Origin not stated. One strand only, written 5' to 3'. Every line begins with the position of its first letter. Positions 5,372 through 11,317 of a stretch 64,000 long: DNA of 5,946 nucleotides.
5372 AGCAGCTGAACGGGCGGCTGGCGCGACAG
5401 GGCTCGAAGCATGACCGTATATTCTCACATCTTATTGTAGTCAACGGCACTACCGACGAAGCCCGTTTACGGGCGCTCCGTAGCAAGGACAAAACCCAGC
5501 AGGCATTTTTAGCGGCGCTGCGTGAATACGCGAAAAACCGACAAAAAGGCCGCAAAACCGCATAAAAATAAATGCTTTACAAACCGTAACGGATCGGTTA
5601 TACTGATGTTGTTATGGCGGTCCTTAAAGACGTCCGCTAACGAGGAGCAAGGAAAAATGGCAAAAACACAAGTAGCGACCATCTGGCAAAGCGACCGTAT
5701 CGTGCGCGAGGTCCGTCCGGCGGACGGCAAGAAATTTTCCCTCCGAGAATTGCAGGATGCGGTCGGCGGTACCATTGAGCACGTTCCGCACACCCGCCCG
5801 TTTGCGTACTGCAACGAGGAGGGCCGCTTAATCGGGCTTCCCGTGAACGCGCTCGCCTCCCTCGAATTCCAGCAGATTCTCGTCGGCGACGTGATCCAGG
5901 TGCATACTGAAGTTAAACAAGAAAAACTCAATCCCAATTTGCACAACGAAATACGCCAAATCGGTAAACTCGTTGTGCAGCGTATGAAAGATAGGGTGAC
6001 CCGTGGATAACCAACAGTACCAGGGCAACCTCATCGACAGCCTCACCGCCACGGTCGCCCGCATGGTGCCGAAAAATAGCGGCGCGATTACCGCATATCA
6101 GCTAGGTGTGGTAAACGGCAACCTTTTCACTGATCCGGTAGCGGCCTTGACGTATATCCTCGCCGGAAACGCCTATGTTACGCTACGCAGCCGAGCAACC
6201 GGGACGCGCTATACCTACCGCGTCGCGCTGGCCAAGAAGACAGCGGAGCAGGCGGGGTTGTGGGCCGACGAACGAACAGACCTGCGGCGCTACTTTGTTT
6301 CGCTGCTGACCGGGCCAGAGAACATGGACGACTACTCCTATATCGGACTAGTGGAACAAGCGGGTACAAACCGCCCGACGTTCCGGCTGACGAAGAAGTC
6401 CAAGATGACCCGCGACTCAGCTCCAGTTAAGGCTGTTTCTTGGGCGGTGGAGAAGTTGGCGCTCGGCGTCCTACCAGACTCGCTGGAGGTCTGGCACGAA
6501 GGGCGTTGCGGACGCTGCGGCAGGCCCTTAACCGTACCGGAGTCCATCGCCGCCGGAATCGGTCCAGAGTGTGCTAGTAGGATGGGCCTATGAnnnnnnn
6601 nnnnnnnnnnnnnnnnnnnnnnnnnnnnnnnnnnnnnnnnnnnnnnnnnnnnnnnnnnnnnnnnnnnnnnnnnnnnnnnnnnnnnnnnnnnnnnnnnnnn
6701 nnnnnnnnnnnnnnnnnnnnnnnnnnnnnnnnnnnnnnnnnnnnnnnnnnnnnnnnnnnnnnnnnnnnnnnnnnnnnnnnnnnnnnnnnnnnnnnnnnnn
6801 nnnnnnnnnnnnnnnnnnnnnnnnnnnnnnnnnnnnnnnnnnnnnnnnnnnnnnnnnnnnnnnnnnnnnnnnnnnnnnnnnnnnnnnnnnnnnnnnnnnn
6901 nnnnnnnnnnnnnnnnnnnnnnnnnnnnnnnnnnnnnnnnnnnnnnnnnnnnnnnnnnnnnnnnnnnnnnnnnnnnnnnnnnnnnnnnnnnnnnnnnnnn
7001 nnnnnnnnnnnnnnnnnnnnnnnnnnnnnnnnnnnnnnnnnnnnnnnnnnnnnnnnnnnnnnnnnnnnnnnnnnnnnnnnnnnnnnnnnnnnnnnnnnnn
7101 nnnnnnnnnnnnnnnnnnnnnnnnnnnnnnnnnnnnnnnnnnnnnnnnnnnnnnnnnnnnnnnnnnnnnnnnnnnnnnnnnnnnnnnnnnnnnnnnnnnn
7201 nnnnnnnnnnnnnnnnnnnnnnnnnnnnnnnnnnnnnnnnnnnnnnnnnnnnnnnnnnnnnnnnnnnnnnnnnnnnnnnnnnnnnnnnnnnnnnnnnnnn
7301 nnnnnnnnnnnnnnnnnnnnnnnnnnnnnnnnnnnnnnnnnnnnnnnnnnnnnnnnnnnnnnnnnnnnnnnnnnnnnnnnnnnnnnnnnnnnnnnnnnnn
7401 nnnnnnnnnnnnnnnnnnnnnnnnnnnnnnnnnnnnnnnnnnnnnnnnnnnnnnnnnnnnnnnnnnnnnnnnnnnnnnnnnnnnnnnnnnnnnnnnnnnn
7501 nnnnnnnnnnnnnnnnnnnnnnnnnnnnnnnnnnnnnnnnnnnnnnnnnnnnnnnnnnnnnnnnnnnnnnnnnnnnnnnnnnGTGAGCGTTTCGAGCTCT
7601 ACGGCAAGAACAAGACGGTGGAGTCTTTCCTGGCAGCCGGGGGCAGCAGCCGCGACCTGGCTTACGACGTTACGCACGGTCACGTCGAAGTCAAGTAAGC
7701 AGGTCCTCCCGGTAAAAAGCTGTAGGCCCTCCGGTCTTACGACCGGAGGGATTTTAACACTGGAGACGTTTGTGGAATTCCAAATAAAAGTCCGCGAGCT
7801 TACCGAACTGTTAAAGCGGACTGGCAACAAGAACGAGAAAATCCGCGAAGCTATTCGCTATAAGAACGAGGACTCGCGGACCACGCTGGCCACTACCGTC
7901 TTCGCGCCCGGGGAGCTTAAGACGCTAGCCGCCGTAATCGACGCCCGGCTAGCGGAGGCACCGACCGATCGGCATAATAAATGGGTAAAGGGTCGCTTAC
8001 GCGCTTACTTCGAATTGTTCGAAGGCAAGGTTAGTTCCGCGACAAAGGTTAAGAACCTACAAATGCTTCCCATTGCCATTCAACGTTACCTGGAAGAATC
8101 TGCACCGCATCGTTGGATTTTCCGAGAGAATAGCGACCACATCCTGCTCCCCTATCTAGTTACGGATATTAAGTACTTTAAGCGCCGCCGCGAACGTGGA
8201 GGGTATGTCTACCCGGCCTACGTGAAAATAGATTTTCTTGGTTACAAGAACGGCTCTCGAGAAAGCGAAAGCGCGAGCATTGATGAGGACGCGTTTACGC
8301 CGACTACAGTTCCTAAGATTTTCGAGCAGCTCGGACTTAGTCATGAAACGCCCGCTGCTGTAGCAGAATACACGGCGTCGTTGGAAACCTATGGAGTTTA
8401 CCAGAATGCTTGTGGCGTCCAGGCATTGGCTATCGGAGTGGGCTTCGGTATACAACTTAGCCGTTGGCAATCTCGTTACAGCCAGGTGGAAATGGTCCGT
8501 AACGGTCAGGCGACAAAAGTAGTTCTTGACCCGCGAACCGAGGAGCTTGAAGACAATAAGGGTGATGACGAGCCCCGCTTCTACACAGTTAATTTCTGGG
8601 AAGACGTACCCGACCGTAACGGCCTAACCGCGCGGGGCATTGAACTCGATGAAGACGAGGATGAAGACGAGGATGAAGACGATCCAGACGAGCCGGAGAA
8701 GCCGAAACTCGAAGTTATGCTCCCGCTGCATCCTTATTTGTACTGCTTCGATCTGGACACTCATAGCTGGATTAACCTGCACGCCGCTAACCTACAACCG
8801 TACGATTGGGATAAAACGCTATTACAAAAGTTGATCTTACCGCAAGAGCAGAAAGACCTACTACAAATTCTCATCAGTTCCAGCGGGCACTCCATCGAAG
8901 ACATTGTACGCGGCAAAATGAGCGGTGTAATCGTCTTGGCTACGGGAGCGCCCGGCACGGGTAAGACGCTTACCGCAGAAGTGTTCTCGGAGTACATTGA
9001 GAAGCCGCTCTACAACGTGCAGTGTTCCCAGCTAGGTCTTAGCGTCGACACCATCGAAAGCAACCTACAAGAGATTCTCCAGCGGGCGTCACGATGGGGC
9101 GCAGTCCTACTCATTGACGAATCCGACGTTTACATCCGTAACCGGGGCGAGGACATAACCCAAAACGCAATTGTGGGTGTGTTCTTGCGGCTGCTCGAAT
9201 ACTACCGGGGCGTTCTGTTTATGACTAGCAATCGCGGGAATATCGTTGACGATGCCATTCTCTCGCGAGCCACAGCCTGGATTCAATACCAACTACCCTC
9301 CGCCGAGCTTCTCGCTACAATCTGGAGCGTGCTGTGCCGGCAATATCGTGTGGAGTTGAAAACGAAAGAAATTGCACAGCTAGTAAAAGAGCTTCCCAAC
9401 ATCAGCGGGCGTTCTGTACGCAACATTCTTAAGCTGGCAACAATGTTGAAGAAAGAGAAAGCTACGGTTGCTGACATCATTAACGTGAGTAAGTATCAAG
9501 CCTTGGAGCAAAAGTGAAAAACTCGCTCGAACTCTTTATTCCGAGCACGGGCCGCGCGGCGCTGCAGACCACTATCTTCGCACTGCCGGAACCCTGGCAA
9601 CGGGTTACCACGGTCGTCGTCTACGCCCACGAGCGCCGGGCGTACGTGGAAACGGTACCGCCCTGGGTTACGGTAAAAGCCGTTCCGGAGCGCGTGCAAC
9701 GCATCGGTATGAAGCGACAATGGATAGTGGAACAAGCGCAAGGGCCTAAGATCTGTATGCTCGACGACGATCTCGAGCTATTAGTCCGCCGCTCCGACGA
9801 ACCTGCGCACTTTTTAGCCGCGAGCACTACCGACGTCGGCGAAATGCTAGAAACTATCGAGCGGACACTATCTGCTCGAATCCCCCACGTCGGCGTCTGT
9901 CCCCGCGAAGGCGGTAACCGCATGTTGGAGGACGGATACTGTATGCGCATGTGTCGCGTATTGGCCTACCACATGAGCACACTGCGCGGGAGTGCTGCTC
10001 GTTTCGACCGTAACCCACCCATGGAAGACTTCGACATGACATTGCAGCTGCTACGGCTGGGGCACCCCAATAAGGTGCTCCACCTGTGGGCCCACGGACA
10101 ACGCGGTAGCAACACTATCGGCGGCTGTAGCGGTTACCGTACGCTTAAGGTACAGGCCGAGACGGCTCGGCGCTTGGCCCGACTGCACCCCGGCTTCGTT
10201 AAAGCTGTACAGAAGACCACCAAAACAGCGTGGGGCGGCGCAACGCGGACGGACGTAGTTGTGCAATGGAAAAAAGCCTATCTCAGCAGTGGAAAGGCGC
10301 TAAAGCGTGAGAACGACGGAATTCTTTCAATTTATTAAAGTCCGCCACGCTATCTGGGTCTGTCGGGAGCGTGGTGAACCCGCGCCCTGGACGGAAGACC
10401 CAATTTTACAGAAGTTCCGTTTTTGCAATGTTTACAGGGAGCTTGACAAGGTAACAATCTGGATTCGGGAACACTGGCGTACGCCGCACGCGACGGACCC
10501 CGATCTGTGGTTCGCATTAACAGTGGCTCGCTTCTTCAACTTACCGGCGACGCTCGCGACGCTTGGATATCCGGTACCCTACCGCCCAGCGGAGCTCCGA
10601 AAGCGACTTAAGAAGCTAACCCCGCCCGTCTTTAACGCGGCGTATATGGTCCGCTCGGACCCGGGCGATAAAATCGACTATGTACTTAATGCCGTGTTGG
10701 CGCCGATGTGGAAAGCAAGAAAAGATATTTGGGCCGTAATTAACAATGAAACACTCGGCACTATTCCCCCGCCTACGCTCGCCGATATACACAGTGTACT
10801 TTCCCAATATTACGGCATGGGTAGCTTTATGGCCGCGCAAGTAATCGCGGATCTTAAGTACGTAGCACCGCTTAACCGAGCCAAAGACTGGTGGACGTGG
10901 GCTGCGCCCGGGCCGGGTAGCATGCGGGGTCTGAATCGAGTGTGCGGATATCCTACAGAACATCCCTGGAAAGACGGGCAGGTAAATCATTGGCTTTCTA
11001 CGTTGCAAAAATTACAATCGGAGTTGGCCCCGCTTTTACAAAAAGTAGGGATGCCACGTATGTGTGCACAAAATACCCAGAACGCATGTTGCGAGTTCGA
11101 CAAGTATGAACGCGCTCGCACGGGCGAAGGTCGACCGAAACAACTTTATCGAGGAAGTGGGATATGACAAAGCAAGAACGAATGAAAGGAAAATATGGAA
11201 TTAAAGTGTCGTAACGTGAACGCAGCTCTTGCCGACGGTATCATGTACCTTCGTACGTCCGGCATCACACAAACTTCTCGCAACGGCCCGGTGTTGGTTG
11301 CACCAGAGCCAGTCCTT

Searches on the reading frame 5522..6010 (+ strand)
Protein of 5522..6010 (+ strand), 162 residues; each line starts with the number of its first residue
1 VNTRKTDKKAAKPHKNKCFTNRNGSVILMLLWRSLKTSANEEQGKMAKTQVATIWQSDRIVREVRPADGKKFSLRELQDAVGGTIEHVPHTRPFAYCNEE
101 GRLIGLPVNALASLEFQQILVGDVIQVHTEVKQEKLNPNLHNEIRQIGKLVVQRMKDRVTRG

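Call 96: search_protein_families(library=pfam, proteins=[window:5522-6010:+], max_evalue=0.001)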
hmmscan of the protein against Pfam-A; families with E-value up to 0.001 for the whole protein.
window:5522-6010:+ (162 aa): 1 family
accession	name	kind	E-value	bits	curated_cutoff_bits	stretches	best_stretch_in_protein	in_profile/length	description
PF12957.13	DUF3846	-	2.4e-11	44.1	27.5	1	70-134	20-85/103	Domain of unknown function (DUF3846)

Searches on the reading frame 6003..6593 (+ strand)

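Call 96: search_protein_families(library=pfam, proteins=[window:6003-6593:+], max_evalue=0.001)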
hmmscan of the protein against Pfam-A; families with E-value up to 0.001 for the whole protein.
window:6003-6593:+ (196 aa): 1 family
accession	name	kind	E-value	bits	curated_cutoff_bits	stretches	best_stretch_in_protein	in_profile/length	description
PF19474.4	DUF6011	-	8.6e-16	57.6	26.6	1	165-195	7-37/37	Family of unknown function (DUF6011)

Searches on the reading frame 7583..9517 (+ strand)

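Call 64: search_protein_families(library=pfam, proteins=[window:7583-9517:+], max_evalue=0.001)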
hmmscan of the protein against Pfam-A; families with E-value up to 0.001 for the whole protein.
window:7583-9517:+ (644 aa): 1 family
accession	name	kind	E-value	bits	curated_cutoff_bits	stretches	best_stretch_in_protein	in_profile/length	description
PF00004.35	AAA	-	1.4e-13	51.9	21.2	1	451-565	1-125/131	ATPase family associated with various cellular activities (AAA)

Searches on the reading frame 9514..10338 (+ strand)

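Call 64: search_protein_families(library=pfam, proteins=[window:9514-10338:+], max_evalue=0.001)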
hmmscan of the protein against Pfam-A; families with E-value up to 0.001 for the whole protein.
window:9514-10338:+ (274 aa): 1 family
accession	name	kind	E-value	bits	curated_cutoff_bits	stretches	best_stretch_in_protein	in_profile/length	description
PF20691.3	TAGT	-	5.6e-19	69.3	27.5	1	6-189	2-190/205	TET-Associated Glycosyltransferase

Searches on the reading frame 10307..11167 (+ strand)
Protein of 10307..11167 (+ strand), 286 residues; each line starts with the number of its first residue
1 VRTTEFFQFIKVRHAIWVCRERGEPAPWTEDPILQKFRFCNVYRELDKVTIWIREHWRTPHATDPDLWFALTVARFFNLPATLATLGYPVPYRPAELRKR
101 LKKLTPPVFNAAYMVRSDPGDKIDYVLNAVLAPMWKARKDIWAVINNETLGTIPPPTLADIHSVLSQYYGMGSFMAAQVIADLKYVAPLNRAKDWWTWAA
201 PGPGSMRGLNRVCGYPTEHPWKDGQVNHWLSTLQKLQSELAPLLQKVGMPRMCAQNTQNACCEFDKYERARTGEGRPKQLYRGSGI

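Call 64: search_protein_families(library=pfam, proteins=[window:10307-11167:+], max_evalue=0.001)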
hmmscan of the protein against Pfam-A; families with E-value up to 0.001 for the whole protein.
window:10307-11167:+ (286 aa): 1 family
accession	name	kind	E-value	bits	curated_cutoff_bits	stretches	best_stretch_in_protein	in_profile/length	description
PF18723.6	HMUDK_hel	-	6.9e-42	144.2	25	1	5-273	6-277/281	5-hmdU DNA kinase, helical domain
